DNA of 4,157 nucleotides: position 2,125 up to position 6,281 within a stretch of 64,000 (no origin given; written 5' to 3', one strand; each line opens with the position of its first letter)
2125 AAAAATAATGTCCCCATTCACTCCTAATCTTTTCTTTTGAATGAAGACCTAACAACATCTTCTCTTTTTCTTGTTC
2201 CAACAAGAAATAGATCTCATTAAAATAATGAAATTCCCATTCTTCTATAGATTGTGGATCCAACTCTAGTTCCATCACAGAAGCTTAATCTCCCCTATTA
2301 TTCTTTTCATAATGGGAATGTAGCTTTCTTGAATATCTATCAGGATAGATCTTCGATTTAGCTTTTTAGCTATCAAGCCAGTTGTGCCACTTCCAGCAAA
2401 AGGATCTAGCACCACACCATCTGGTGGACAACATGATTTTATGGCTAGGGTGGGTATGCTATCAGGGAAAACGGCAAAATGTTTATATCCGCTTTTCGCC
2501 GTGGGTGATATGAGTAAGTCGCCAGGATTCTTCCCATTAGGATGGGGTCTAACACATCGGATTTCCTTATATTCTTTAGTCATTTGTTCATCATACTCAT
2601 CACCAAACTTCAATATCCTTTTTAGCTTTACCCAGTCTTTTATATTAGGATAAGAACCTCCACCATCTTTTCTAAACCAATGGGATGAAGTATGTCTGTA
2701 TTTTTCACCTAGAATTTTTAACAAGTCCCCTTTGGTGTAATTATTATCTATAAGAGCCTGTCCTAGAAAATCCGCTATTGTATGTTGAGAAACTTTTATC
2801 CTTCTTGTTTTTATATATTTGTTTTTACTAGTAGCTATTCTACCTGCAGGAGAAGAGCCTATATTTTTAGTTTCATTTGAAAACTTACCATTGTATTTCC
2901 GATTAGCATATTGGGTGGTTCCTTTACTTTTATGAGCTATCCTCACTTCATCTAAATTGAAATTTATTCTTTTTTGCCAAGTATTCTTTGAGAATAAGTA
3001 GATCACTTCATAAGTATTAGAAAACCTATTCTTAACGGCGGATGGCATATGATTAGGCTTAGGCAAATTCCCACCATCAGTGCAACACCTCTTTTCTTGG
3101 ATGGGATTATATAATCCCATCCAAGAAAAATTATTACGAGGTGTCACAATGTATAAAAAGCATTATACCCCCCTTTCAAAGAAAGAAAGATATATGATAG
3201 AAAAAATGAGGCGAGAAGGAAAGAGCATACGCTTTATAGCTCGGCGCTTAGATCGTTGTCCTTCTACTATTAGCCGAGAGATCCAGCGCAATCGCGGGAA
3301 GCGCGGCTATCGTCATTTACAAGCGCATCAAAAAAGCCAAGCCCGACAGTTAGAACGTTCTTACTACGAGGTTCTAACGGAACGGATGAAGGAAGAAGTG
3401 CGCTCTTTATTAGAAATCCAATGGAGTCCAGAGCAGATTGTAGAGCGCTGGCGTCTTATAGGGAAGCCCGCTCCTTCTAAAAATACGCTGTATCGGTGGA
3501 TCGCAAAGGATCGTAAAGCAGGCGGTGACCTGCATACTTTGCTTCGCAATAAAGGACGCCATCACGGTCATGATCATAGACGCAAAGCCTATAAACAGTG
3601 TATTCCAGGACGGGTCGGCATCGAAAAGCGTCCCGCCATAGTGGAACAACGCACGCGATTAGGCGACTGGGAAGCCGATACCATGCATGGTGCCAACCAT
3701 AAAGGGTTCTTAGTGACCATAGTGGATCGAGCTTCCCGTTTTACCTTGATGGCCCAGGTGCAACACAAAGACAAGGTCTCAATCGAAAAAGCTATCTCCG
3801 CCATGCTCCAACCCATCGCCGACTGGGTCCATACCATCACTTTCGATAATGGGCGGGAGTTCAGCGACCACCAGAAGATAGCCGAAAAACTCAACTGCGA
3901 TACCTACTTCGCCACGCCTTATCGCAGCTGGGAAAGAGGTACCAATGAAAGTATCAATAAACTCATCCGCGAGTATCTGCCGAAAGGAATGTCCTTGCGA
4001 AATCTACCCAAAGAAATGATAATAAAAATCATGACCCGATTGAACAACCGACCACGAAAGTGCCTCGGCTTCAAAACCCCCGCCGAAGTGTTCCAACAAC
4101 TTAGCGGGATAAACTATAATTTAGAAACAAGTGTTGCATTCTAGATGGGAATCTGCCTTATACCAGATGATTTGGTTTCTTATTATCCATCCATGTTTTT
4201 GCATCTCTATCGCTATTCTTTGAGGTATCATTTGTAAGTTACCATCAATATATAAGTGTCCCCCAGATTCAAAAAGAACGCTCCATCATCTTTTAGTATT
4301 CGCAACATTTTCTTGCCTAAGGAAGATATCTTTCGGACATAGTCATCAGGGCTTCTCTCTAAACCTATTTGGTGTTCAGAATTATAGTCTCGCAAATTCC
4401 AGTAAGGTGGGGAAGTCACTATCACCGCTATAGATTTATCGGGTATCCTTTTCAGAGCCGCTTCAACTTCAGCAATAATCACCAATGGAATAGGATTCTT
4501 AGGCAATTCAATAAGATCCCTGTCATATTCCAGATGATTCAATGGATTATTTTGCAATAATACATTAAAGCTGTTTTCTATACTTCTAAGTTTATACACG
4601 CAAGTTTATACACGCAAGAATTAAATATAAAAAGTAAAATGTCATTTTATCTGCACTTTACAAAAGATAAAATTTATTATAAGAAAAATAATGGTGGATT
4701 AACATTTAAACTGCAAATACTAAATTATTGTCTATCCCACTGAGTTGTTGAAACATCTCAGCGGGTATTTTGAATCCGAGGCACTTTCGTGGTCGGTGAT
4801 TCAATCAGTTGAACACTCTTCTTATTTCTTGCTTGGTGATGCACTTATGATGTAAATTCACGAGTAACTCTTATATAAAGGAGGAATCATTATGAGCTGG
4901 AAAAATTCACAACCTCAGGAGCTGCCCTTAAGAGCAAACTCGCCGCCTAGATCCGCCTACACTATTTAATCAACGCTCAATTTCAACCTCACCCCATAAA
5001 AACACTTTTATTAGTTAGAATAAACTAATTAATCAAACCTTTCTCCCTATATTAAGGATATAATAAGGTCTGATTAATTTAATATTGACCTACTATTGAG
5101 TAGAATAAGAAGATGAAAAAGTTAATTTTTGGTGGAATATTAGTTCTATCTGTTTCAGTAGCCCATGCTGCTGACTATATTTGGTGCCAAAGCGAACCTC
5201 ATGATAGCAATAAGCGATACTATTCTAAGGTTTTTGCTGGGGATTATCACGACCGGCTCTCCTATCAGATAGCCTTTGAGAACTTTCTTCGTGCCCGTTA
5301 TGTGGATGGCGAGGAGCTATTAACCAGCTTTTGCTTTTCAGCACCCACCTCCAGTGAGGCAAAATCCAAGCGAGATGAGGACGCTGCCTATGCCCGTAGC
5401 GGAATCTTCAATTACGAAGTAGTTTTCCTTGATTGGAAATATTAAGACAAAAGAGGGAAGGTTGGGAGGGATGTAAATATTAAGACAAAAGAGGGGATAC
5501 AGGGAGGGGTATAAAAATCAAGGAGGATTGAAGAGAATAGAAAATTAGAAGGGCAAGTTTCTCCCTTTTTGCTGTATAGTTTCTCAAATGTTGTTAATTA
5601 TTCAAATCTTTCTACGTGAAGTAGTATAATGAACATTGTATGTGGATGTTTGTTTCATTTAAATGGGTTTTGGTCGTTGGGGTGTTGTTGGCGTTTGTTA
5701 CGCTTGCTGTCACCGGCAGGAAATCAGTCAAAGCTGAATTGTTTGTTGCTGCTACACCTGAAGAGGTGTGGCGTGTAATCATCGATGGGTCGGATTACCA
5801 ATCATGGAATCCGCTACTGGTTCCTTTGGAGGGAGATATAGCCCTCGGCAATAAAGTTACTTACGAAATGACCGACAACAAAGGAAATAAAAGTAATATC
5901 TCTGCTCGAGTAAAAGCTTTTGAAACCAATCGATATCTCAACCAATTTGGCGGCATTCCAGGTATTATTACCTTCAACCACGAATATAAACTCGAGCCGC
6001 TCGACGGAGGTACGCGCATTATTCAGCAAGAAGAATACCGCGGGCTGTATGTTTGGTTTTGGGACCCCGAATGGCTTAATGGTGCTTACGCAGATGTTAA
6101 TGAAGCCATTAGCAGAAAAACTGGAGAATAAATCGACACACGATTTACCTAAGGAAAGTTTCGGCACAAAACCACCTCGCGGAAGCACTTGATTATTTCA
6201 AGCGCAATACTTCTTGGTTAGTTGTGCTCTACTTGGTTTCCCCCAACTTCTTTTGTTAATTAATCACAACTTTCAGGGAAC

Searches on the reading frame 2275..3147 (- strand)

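Call 67: search_protein_families(library=pfam, proteins=[window:2275-3147:-], max_evalue=0.001)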
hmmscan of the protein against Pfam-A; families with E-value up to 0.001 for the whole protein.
window:2275-3147:- (290 aa): 2 families
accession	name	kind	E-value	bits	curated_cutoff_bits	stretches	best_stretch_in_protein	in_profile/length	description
PF01555.25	N6_N4_Mtase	-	1.3e-28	100.9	26.7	1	30-281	82-220/221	DNA methylase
PF02086.21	MethyltransfD12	-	0.00035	20.8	22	0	236-286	12-64/253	D12 class N6 adenine-specific DNA methyltransferase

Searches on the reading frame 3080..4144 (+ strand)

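Call 67: search_protein_families(library=pfam, proteins=[window:3080-4144:+], max_evalue=0.001)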
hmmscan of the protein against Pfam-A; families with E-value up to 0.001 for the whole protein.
window:3080-4144:+ (354 aa): 4 families
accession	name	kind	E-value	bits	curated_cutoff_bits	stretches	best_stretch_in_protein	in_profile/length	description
PF13936.12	HTH_38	-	3.4e-16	59.1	27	1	29-71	2-44/44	Helix-turn-helix domain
PF00665.32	rve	-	3.4e-10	40.5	32.6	1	197-283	8-102/102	Integrase core domain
PF13384.12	HTH_23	-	8.8e-05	22.6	24.6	0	33-71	3-41/50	Homeodomain-like domain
PF13565.12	HTH_32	-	0.00059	20.8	33.7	1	63-140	1-72/73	Homeodomain-like domain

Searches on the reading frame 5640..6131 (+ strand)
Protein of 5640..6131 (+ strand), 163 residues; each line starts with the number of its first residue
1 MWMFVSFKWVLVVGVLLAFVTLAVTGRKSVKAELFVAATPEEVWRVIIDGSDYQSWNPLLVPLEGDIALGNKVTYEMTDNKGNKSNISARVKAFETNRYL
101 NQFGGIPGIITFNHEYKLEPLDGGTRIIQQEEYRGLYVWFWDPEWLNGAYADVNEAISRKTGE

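Call 67: search_protein_families(library=pfam, proteins=[window:5640-6131:+], max_evalue=0.001)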
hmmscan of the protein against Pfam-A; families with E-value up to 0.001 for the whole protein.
window:5640-6131:+ (163 aa): 2 families
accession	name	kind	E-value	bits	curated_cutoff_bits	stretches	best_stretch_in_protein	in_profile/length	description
PF10604.15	Polyketide_cyc2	-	1.1e-09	39.1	27.4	1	29-156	3-136/142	Polyketide cyclase / dehydrase and lipid transport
PF08327.17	AHSA1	-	5.2e-05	23.9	22.1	1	38-128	2-93/125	Activator of Hsp90 ATPase homolog 1-like protein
